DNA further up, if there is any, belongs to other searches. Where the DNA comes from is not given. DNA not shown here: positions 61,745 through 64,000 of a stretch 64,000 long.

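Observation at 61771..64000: Membrane-anchored MerR-type regulator with extracellular tail-fibre-like repeats and a candidate operator upstream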

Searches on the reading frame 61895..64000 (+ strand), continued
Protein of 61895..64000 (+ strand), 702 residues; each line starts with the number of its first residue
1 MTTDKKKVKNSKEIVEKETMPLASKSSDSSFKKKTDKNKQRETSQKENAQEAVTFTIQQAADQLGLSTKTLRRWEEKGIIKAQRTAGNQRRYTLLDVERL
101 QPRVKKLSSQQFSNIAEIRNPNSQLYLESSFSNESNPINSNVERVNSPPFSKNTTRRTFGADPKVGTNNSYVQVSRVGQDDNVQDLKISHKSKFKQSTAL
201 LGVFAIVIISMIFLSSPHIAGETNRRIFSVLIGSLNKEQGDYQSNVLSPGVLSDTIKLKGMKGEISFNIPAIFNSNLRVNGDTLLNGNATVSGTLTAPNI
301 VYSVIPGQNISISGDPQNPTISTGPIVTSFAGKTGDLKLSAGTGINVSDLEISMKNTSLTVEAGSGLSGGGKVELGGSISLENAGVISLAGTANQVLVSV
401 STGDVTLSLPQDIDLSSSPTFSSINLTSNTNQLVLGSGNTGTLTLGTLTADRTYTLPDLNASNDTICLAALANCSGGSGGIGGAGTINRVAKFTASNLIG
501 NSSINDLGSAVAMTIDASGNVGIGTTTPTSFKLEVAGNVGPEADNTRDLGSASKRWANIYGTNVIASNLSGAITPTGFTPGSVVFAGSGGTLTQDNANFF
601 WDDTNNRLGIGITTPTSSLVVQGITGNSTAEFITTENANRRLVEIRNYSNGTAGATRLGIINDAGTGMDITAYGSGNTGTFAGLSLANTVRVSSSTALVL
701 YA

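Call 24: search_protein_families(library=pfam, proteins=[P0001, P0008, P0028, P0019, P0025], max_evalue=0.1)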
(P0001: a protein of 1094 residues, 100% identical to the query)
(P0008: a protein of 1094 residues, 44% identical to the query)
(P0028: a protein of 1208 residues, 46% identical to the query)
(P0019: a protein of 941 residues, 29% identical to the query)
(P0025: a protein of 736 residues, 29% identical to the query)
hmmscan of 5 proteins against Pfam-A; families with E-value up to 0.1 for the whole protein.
P0001 (1094 aa): 10 families
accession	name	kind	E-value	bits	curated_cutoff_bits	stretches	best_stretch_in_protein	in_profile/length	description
PF00376.29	MerR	-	3.6e-13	49.5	28.2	1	56-92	1-38/38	MerR family regulatory protein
PF13411.12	MerR_1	-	4e-12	46.5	21.6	1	55-119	1-63/69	MerR HTH family regulatory protein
PF12728.13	HTH_17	-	7.3e-07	29.8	27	1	55-99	2-45/51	Helix-turn-helix domain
PF12219.14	End_tail_spike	-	5.3e-06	27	25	0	851-878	128-155/160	Catalytic domain of bacteriophage endosialidase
PF13338.12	AbiEi_4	-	0.00012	22.5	25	1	49-80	8-38/49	Transcriptional regulator, AbiEi antitoxin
PF13545.12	HTH_Crp_2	-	0.014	15.8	27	1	51-101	19-68/70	Crp-like helix-turn-helix domain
PF13551.12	HTH_29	-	0.031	14.8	28.1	1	51-83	10-45/64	Winged helix-turn helix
PF02954.25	HTH_8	-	0.042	14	22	0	54-73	18-37/42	Bacterial regulatory protein, Fis family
PF13384.12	HTH_23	-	0.053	13.8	24.6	0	55-74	18-37/50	Homeodomain-like domain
PF13542.12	HTH_Tnp_ISL3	-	0.085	12.8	27.4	0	56-74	28-46/51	Helix-turn-helix domain of transposase family ISL3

P0008 (1094 aa): 6 families
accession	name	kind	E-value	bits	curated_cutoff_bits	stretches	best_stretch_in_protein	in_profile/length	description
PF00376.29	MerR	-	1.2e-11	44.7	28.2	1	7-43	1-38/38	MerR family regulatory protein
PF13411.12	MerR_1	-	1.6e-10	41.3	21.6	1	7-63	2-58/69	MerR HTH family regulatory protein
PF12728.13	HTH_17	-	8.7e-10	39.2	27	1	5-48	1-43/51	Helix-turn-helix domain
PF13384.12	HTH_23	-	0.018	15.3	24.6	1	4-25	16-37/50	Homeodomain-like domain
PF01381.28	HTH_3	-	0.066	13.7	23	0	6-28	10-32/55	Helix-turn-helix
PF13551.12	HTH_29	-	0.09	13.3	28.1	0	3-25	10-32/64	Winged helix-turn helix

P0028 (1208 aa): 7 families
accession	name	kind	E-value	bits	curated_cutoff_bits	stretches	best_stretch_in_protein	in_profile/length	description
PF00376.29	MerR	-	3.2e-12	46.5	28.2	1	15-51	1-38/38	MerR family regulatory protein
PF13411.12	MerR_1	-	3.6e-10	40.2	21.6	1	14-59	1-46/69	MerR HTH family regulatory protein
PF12728.13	HTH_17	-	1.1e-06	29.3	27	1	13-62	1-49/51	Helix-turn-helix domain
PF09458.16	H_lectin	-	1.7e-06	28.5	24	1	1073-1136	2-66/67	H-type lectin domain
PF13338.12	AbiEi_4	-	0.005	17.4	25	1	11-37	11-36/49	Transcriptional regulator, AbiEi antitoxin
PF01527.26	HTH_Tnp_1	-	0.021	15.5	24.1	0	10-36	20-46/75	Transposase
PF13384.12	HTH_23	-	0.061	13.6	24.6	0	13-34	17-38/50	Homeodomain-like domain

P0019 (941 aa): 10 families
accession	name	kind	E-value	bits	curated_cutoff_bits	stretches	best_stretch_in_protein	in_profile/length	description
PF00376.29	MerR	-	3.1e-12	46.6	28.2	1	7-43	1-38/38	MerR family regulatory protein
PF13411.12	MerR_1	-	5.7e-12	46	21.6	1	7-52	2-47/69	MerR HTH family regulatory protein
PF12728.13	HTH_17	-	3.8e-09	37.1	27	1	5-54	1-49/51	Helix-turn-helix domain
PF13384.12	HTH_23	-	0.0057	16.9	24.6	1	6-26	18-38/50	Homeodomain-like domain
PF13338.12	AbiEi_4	-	0.0075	16.8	25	1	4-32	12-39/49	Transcriptional regulator, AbiEi antitoxin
PF13551.12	HTH_29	-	0.02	15.4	28.1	1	7-28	14-35/64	Winged helix-turn helix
PF01381.28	HTH_3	-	0.023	15.2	23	1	3-27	7-31/55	Helix-turn-helix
PF13542.12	HTH_Tnp_ISL3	-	0.03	14.2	27.4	1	4-25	27-46/51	Helix-turn-helix domain of transposase family ISL3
PF13518.12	HTH_28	-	0.052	14.1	25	1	5-28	13-35/52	Helix-turn-helix domain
PF20432.4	Xre-like-HTH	-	0.075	13.8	25.8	0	6-27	24-43/63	Antitoxin Xre-like helix-turn-helix domain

P0025 (736 aa): 6 families
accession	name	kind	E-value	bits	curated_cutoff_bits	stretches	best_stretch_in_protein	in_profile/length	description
PF00376.29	MerR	-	3e-14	53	28.2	1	30-66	1-38/38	MerR family regulatory protein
PF13411.12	MerR_1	-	1.4e-09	38.4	21.6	1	30-72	2-44/69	MerR HTH family regulatory protein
PF12728.13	HTH_17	-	2.2e-07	31.5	27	1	29-74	2-46/51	Helix-turn-helix domain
PF13384.12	HTH_23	-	0.0082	16.4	24.6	1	27-50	16-39/50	Homeodomain-like domain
PF13338.12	AbiEi_4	-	0.023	15.2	25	1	30-55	15-39/49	Transcriptional regulator, AbiEi antitoxin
PF13404.12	HTH_AsnC-type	-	0.067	13.5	27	0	21-47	10-36/42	AsnC-type helix-turn-helix domain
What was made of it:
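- The ectodomain has tail-fibre-like motifs and a weak End_tail_spike hit (call 24).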

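Call 25: find_encoding_contigs(protein=P0008, flank=6000, max_places=2)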
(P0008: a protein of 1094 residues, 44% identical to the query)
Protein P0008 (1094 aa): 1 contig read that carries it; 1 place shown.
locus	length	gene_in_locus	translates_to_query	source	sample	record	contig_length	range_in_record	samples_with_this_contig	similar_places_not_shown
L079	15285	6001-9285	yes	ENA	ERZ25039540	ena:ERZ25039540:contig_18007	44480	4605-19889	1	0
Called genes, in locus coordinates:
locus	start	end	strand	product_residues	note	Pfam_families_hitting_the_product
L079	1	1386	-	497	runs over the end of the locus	PF00006:ATP-synt_ab, PF00306:ATP-synt_ab_C (weak)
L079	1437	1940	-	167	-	PF00213:OSCP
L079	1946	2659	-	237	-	-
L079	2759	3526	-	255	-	-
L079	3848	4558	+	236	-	PF12762:DDE_Tnp_IS1595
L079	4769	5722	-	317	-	-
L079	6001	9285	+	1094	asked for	PF00376:MerR, PF12728:HTH_17, PF13411:MerR_1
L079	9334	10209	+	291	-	PF12760:Zn_ribbon_IS1595, PF12762:DDE_Tnp_IS1595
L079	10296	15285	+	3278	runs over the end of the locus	PF02018:CBM_4_9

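Call 26: find_encoding_contigs(protein=P0028, flank=6000, max_places=2)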
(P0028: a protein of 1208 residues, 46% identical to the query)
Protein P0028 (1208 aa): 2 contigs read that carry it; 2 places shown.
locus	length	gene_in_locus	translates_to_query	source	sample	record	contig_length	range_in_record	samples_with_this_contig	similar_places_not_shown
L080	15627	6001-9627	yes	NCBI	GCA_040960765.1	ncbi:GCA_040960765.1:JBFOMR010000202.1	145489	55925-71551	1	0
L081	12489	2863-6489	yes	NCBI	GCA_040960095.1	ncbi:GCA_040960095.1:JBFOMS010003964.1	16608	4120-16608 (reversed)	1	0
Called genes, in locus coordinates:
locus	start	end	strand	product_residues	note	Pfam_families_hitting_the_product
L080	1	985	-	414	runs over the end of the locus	PF08308:PEGA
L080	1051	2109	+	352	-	PF06723:MreB_Mbl, PF00022:Actin (faint), PF00012:HSP70, PF14450:FtsA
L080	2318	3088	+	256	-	PF03808:Glyco_tran_WecG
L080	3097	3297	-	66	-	-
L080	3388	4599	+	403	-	PF13439:Glyco_transf_4, PF13579:Glyco_trans_4_4, PF13477:Glyco_trans_4_2 (weak), PF00534:Glycos_transf_1, PF20706:GT4-conflict (weak), PF13692:Glyco_trans_1_4, PF13524:Glyco_trans_1_2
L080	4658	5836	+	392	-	PF13439:Glyco_transf_4, PF00534:Glycos_transf_1, PF13692:Glyco_trans_1_4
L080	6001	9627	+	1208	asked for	PF00376:MerR, PF12728:HTH_17 (weak), PF13411:MerR_1, PF09458:H_lectin (weak)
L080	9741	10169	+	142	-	-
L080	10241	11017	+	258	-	-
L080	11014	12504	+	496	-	PF00006:ATP-synt_ab, PF00306:ATP-synt_ab_C (weak)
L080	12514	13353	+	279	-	PF00231:ATP-synt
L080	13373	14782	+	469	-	PF00006:ATP-synt_ab, PF22919:ATP-synt_VA_C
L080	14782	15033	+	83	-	PF02823:ATP-synt_DE_N (weak)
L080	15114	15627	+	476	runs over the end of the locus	PF08323:Glyco_transf_5, PF13439:Glyco_transf_4 (faint), PF20706:GT4-conflict (weak), PF00534:Glycos_transf_1, PF13692:Glyco_trans_1_4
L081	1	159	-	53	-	?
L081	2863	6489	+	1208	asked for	PF00376:MerR, PF12728:HTH_17 (weak), PF13411:MerR_1, PF09458:H_lectin (weak)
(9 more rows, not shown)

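Call 36: find_encoding_contigs(protein=P0025, flank=4000, max_places=2)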
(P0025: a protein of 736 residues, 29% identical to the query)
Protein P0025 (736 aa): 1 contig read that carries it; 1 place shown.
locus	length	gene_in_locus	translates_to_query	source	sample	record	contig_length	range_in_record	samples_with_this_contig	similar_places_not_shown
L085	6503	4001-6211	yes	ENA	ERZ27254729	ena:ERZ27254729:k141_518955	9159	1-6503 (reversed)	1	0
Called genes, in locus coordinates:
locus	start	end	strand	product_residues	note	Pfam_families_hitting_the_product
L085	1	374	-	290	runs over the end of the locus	PF00231:ATP-synt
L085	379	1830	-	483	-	PF00006:ATP-synt_ab, PF00306:ATP-synt_ab_C (weak)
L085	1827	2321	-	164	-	PF00213:OSCP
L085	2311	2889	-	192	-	-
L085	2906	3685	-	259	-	-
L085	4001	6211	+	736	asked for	PF00376:MerR, PF12728:HTH_17 (weak), PF13411:MerR_1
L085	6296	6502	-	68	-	?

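Call 37: find_encoding_contigs(protein=P0004, flank=4000, max_places=2)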
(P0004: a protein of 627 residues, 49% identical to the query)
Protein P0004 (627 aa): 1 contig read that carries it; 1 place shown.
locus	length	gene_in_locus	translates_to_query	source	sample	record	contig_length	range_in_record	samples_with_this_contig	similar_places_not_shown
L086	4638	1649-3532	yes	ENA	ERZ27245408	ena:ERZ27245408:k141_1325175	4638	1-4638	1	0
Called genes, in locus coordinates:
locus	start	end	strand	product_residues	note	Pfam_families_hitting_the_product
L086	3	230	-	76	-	?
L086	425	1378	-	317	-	-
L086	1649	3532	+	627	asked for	PF00376:MerR, PF12728:HTH_17, PF13411:MerR_1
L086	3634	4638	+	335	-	?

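Call 42: search_protein_families(library=pfam, proteins=[P0069, P0002, P0005], max_evalue=0.01)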
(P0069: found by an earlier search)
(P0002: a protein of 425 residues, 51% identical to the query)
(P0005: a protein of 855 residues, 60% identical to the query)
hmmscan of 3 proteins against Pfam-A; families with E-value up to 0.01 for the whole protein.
P0069 (1018 aa): 3 families
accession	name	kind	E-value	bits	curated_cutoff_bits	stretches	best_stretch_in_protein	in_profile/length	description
PF00376.29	MerR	-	8.3e-13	48.4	28.2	1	17-53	1-38/38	MerR family regulatory protein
PF13411.12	MerR_1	-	6.6e-10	39.4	21.6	1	17-62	2-47/69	MerR HTH family regulatory protein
PF12728.13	HTH_17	-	2.2e-07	31.5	27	1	15-58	1-43/51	Helix-turn-helix domain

P0002 (425 aa): 0 families

P0005 (855 aa): 0 families

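Call 43: search_solved_structures(query=P0001, max_evalue=1, show_alignments=3)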
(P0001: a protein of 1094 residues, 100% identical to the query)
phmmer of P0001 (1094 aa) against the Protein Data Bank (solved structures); distinct sequences matched with E-value up to 1: 22.
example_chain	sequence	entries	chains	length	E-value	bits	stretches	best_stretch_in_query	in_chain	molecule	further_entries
8oml_A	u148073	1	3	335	1.9e-11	46.2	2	755-876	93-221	Cell wall surface anchor family protein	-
8ond_A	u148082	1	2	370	3.8e-09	38.6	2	709-849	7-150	bd2133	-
8ojn_C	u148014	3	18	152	1.3e-08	36.8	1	707-853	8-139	Cell wall surface anchor family protein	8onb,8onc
8on4_A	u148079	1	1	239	1.3e-07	33.6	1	760-877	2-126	Cell wall surface anchor family protein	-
8ol4_A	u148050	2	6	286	5.9e-05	24.7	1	750-879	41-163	Cell wall surface anchor family protein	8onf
5c8d_A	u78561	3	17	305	0.01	17.3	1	54-106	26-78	Light-dependent transcriptional regulator CarH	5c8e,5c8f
3whp_A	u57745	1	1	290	0.011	17.2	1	54-106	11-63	Probable transcriptional regulator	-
4r4e_B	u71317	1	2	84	0.011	17.2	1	62-118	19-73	HTH-type transcriptional regulator GlnR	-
7tea_B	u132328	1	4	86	0.012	17.1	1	54-119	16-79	Glutamine synthetase repressor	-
4j2n_A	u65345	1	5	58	0.046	15.2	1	56-100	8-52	Gp37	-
7tec_A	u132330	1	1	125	0.07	14.6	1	44-118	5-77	HTH-type transcriptional regulator GlnR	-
6amk_A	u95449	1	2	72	0.19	13.1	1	54-105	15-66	Putative DNA-binding protein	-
5i41_B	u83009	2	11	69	0.22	13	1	59-110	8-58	Chromosome-anchoring protein RacA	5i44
4r22_B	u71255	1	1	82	0.25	12.8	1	60-108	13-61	HTH-type transcriptional regulator TnrA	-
4r24_B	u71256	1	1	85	0.25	12.7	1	60-108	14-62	HTH-type transcriptional regulator TnrA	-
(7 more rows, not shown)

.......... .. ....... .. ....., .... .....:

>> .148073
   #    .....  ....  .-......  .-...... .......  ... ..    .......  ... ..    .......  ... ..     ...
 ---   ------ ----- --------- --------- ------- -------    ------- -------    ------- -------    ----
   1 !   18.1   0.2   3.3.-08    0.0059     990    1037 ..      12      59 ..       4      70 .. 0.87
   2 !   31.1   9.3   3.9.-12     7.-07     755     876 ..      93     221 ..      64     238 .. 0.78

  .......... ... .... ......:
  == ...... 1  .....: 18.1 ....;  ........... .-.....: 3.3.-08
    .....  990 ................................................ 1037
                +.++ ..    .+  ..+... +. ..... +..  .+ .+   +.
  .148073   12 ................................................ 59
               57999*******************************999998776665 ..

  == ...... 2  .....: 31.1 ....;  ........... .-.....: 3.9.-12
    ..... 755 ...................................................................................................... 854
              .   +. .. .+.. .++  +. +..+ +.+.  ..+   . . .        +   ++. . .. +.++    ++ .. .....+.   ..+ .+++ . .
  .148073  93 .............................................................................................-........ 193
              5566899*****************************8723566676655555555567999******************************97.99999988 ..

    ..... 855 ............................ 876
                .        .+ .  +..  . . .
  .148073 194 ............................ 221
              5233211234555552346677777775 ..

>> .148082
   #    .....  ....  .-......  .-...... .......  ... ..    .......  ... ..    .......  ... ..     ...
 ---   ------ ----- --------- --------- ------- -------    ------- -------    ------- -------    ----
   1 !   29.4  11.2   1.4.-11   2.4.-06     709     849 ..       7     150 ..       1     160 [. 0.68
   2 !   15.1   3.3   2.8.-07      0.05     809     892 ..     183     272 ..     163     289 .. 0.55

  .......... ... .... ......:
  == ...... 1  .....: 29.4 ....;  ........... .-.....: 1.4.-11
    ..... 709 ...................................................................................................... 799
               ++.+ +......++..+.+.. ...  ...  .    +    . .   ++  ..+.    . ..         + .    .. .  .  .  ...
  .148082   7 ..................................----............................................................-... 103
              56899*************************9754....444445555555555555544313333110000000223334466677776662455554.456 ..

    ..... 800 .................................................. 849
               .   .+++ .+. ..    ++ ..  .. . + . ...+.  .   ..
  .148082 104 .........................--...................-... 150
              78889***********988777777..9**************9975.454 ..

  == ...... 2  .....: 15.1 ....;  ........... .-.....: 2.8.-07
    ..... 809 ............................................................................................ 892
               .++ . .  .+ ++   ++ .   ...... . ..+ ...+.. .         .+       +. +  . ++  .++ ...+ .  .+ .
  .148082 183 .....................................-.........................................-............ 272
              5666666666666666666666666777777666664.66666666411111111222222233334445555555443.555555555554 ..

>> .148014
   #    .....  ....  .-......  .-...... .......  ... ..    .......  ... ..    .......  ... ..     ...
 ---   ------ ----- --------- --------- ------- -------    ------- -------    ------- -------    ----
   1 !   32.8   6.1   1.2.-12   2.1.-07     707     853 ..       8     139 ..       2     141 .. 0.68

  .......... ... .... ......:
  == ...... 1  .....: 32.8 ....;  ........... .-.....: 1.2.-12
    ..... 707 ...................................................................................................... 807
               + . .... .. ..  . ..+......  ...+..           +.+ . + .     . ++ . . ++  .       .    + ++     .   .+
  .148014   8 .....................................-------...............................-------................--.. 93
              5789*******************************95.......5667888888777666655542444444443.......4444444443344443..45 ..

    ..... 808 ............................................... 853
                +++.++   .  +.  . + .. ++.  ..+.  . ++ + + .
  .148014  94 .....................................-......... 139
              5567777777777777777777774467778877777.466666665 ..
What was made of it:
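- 62861..64000 (+): Fibre region (residues 323-702 in the window, continuing to 1,094) with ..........-type modules. PDB sequence hits to Bdellovibrio MAT fibres fall in residues 707-1037, just beyond the window, but within modules duplicated in the window part (call 43).
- On MAT fibres / tail-fibre-like trimeric adhesins: phmmer against PDB: 8OML 1.9e-11, 8OND (bd2133) 3.8e-09, 8OJN 1.3e-08, 8ON4 1.3e-07, 8OL4 5.9e-05 (call 43).
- Closest known: Bdellovibrio bacteriovorus MAT. Same: Significant sequence similarity of the fibre modules (E from 1.9e-11 to 6e-5; call 43).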
